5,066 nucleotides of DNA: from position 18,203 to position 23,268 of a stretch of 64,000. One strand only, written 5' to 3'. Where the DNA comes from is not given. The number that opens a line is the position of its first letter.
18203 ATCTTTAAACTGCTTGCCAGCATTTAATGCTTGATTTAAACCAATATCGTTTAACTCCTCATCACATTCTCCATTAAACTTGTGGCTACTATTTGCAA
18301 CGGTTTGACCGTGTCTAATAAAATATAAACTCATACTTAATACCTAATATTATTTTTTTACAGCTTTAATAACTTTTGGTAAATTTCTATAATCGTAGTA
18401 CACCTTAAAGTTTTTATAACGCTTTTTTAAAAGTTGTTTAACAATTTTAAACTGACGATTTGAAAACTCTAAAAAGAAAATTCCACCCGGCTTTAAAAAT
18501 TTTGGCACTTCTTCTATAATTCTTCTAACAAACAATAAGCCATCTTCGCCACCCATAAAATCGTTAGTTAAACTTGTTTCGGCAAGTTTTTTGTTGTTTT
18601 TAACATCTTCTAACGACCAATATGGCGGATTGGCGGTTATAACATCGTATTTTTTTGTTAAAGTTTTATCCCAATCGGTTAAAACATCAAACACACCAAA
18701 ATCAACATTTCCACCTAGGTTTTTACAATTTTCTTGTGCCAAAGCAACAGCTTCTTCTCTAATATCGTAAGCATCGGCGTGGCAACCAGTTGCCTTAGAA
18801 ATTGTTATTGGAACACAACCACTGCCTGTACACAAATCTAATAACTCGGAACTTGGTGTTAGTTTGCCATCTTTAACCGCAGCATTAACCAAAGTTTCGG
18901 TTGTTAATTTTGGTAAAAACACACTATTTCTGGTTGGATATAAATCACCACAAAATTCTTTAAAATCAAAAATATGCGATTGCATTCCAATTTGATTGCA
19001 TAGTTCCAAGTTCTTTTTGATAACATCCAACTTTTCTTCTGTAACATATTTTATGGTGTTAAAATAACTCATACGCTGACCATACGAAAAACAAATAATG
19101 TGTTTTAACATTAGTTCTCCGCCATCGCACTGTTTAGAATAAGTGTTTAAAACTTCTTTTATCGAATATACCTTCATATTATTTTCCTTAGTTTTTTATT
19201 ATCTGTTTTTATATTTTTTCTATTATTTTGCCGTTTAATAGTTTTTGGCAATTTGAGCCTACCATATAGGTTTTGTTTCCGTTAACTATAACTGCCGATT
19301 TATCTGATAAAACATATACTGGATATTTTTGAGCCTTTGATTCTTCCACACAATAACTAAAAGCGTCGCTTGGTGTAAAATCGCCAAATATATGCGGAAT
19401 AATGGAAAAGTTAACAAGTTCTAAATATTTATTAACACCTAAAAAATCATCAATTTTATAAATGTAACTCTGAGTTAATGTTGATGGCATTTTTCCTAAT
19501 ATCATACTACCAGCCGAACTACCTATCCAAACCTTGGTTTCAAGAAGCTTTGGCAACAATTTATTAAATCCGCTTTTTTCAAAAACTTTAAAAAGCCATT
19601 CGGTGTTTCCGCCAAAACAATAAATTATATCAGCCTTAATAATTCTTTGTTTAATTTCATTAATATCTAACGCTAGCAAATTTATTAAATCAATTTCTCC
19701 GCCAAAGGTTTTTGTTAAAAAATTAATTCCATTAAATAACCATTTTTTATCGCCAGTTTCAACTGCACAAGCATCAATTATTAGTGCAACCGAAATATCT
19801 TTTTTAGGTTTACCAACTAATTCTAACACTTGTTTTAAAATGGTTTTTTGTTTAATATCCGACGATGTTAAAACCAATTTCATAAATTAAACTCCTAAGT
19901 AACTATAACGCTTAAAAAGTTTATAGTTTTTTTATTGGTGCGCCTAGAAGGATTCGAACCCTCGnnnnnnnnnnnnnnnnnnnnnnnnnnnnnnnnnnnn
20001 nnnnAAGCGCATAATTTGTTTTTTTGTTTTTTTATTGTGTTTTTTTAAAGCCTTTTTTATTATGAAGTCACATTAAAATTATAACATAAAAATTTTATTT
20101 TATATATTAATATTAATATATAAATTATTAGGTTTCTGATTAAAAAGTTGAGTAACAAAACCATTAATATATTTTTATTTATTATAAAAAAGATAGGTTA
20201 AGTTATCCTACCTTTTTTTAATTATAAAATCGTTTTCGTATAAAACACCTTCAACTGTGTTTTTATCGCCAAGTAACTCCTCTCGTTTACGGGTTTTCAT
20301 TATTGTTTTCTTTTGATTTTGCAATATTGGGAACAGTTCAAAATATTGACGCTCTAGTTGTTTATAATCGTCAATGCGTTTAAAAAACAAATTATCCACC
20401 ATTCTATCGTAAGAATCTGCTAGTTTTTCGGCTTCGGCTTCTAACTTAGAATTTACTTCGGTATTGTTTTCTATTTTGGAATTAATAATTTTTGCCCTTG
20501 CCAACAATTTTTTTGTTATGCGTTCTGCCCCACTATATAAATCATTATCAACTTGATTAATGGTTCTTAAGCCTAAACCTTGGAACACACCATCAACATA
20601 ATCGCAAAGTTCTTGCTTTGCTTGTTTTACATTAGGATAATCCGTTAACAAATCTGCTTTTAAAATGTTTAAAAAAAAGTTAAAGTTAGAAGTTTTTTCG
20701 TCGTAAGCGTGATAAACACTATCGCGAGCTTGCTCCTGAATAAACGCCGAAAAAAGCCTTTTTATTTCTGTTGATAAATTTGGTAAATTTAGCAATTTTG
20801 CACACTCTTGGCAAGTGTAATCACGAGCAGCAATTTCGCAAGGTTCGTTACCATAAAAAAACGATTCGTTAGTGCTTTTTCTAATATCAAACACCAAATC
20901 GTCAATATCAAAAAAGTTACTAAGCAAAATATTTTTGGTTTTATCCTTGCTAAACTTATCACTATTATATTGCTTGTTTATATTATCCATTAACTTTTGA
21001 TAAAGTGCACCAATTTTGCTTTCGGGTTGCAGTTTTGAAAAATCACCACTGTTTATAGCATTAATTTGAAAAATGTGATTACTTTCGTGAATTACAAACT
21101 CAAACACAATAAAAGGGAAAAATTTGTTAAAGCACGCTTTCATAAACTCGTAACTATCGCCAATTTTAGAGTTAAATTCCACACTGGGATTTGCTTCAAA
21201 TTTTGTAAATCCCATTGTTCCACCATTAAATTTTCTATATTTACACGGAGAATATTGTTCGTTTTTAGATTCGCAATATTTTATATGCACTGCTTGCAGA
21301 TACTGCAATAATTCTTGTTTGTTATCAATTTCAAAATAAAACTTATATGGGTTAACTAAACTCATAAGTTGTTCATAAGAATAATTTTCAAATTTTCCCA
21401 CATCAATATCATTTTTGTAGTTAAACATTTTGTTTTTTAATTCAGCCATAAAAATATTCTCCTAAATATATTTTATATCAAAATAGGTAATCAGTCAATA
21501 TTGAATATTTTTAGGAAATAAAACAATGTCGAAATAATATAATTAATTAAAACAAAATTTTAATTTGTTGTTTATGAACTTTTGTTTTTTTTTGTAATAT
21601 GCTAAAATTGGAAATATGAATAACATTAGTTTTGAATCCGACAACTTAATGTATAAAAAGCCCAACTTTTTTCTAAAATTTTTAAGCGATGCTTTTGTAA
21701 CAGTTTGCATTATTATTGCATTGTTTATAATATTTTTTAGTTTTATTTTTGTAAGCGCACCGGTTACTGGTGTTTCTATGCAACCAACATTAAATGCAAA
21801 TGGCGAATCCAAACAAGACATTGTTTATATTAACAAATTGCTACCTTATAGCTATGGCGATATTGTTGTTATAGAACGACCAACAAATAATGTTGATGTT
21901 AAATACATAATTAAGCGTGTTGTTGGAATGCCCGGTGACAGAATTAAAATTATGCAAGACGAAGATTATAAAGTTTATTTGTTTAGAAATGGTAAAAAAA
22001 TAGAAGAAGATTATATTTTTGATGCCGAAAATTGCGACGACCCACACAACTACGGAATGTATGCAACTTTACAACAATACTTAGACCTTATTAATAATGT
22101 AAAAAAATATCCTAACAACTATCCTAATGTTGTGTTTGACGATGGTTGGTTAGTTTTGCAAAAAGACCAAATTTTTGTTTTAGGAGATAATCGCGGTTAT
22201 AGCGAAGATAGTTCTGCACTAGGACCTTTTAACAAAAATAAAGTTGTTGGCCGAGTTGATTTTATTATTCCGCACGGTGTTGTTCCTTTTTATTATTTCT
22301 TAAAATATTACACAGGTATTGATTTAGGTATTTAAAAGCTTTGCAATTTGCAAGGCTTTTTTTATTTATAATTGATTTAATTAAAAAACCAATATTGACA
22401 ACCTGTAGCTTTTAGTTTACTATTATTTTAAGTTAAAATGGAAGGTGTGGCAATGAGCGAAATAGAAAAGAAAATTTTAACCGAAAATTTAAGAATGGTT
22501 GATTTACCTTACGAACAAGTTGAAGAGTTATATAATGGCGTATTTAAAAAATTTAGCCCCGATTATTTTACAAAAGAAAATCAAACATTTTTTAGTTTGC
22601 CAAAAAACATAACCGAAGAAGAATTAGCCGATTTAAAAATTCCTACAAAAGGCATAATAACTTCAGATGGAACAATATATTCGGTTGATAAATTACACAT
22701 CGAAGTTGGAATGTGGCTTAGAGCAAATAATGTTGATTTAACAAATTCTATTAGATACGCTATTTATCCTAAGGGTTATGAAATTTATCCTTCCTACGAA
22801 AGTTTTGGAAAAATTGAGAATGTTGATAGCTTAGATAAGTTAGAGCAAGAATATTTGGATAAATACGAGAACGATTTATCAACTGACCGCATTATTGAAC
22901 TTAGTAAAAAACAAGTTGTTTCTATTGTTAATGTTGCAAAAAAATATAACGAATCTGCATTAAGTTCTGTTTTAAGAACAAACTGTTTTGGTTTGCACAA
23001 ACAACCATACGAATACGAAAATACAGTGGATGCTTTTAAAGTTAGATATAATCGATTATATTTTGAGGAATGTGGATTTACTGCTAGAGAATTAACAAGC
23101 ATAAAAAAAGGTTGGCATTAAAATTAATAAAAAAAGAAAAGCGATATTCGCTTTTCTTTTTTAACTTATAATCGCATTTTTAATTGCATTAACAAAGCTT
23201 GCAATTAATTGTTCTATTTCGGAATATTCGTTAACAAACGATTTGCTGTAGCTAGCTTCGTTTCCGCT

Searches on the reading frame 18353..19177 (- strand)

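Call 43: search_protein_families(library=ncbifam, proteins=[window:18353-19177:-], max_evalue=0.01)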
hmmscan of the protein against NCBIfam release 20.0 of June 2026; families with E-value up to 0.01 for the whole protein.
window:18353-19177:- (275 aa): 23 families
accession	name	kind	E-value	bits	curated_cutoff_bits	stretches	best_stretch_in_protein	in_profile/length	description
TIGR03534.1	RF_mod_PrmC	equivalog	1.1e-40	139.7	199.1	1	23-270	5-252/253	peptide chain release factor N(5)-glutamine methyltransferase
TIGR00536.1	hemK_fam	subfamily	1.6e-34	119.3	115.5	1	68-273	73-281/286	HemK family protein methyltransferase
TIGR03533.1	L3_gln_methyl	equivalog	2.2e-25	89.5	229.7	1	75-249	87-262/284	50S ribosomal protein L3 N(5)-glutamine methyltransferase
TIGR03704.1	PrmC_rel_meth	equivalog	2.5e-23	82.8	248.8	1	68-252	45-230/251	putative protein N(5)-glutamine methyltransferase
NF011529.0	PRK14968.1-3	equivalog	2.5e-18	66.2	162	1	82-240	12-158/198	putative methyltransferase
TIGR00537.1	hemK_rel_arch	hypoth_equivalog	3.5e-15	56.2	87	1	110-241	21-143/179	HemK2/MTQ2 family protein methyltransferase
NF002421.0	PRK01544.1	equivalog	3e-14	52.6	567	1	105-271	135-303/524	bifunctional peptide chain release factor N(5)-glutamine methyltransferase PrmC/tRNA (guanosine(46)-N7)-methyltransferase TrmB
NF011527.0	PRK14968.1-1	equivalog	2.3e-11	43.8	242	1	84-239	12-152/192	putative methyltransferase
NF011530.0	PRK14968.1-4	equivalog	3.3e-11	42.9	243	1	85-252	18-172/202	putative methyltransferase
NF047853.1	tRm6a37MtseTrmN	equivalog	7.5e-08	32.4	350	1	108-189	43-127/244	tRNA(1)(Val) (adenine(37)-N(6))-methyltransferase TrmN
TIGR02469.1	CbiT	equivalog_domain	2e-05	24.8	78.3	1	100-233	11-117/124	precorrin-6Y C5,15-methyltransferase (decarboxylating) subunit CbiT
TIGR01934.1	MenG_MenH_UbiE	subfamily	2.7e-05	23.6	158.35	1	100-160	31-92/223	ubiquinone/menaquinone biosynthesis methyltransferase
NF001790.0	PRK00517.3-3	equivalog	4.8e-05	22.8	269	1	105-183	119-198/262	50S ribosomal protein L11 methyltransferase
NF001786.0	PRK00517.2-4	equivalog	0.00025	20.3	327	1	108-183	143-213/277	50S ribosomal protein L11 methyltransferase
TIGR01983.1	UbiG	equivalog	0.00034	20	102.95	0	105-183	46-123/228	bifunctional 2-polyprenyl-6-hydroxyphenol methylase/3-demethylubiquinol 3-O-methyltransferase UbiG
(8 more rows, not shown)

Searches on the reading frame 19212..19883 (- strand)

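Call 43: search_protein_families(library=ncbifam, proteins=[window:19212-19883:-], max_evalue=0.01)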
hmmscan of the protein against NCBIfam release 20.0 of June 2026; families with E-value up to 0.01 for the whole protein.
window:19212-19883:- (224 aa): 1 family
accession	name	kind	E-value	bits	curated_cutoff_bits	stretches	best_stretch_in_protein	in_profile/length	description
NF003642.0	PRK05282.1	equivalog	4.5e-07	29.6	156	1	3-211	4-209/233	dipeptidase PepE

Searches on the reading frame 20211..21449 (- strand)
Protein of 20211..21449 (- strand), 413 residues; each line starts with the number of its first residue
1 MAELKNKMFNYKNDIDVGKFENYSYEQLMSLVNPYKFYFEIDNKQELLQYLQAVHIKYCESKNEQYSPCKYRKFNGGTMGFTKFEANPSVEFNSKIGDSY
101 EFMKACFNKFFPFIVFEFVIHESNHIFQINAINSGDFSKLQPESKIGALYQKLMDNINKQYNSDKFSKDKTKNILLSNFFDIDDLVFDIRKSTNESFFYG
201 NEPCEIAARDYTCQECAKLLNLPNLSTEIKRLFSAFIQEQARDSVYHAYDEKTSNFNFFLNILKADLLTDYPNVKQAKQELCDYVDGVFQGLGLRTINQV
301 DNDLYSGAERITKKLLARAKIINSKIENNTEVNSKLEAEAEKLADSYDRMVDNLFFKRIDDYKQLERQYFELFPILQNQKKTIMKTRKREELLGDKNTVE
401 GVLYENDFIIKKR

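Call 6: search_protein_families(library=pfam, proteins=[window:20211-21449:-], max_evalue=1)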
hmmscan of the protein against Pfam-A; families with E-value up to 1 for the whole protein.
window:20211-21449:- (413 aa): 5 families
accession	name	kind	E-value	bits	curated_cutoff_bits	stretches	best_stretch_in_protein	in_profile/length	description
PF04803.17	Cor1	-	0.046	14.4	32.1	1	320-389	19-85/132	Cor1/Xlr/Xmr conserved region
PF10392.15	COG5_N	-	0.07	13.8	31.2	0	297-354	42-95/132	Conserved oligomeric Golgi complex subunit 5, N-terminal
PF21924.1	XRCC4_CC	-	0.1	13.1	27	1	327-383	19-74/78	XRCC4 coiled-coil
PF19804.4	DUF6287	-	0.19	11.5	26.3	1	127-140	3-16/34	Domain of unknown function (DUF6287)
PF11331.13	Zn_ribbon_12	-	0.63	10.3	27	1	212-230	8-26/45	EDR4 zinc-ribbon domain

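Call 43: search_protein_families(library=ncbifam, proteins=[window:20211-21449:-], max_evalue=0.01)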
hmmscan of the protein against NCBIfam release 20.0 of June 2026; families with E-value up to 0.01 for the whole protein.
window:20211-21449:- (413 aa): 0 families

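Call 74: search_protein_families(library=phrogs, proteins=[window:20211-21449:-], max_evalue=0.01)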
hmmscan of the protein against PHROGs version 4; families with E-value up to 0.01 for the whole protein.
window:20211-21449:- (413 aa): 0 families

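Call 75: search_protein_families(library=padloc, proteins=[window:20211-21449:-], max_evalue=0.01)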
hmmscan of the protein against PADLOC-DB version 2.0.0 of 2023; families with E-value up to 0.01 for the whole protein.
window:20211-21449:- (413 aa): 0 families

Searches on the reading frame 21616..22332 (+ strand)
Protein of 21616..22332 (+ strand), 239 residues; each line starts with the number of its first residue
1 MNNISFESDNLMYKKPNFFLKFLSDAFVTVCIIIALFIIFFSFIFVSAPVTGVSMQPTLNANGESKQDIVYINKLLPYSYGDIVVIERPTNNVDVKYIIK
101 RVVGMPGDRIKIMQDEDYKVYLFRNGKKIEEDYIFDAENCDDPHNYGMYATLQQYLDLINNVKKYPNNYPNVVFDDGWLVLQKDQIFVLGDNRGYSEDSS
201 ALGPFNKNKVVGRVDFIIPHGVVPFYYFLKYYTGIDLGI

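Call 6: search_protein_families(library=pfam, proteins=[window:21616-22332:+], max_evalue=1)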
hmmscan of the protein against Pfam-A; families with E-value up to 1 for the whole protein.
window:21616-22332:+ (239 aa): 2 families
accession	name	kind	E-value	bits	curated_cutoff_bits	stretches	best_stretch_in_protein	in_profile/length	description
PF10502.14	Peptidase_S26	-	9.1e-29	101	22.9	1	26-217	4-166/168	Signal peptidase, peptidase S26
PF00717.28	Peptidase_S24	-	0.034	14.3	23.3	1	50-113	40-92/116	Peptidase S24-like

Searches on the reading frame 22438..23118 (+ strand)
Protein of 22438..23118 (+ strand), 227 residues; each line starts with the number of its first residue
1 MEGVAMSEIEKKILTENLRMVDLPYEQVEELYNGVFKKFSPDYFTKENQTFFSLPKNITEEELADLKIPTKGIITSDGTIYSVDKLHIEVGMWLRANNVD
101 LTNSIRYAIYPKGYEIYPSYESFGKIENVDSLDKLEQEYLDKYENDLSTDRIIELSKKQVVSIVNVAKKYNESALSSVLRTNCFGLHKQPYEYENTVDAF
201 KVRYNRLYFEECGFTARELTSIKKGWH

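Call 6: search_protein_families(library=pfam, proteins=[window:22438-23118:+], max_evalue=1)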
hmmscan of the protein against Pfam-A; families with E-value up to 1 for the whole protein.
window:22438-23118:+ (227 aa): 0 families

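Call 43: search_protein_families(library=ncbifam, proteins=[window:22438-23118:+], max_evalue=0.01)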
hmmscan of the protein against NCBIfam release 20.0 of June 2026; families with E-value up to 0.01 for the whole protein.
window:22438-23118:+ (227 aa): 0 families

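Call 74: search_protein_families(library=phrogs, proteins=[window:22438-23118:+], max_evalue=0.01)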
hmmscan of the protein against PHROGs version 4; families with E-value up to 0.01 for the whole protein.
window:22438-23118:+ (227 aa): 0 families

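Call 75: search_protein_families(library=padloc, proteins=[window:22438-23118:+], max_evalue=0.01)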
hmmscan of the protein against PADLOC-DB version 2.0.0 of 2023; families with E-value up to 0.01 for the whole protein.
window:22438-23118:+ (227 aa): 0 families
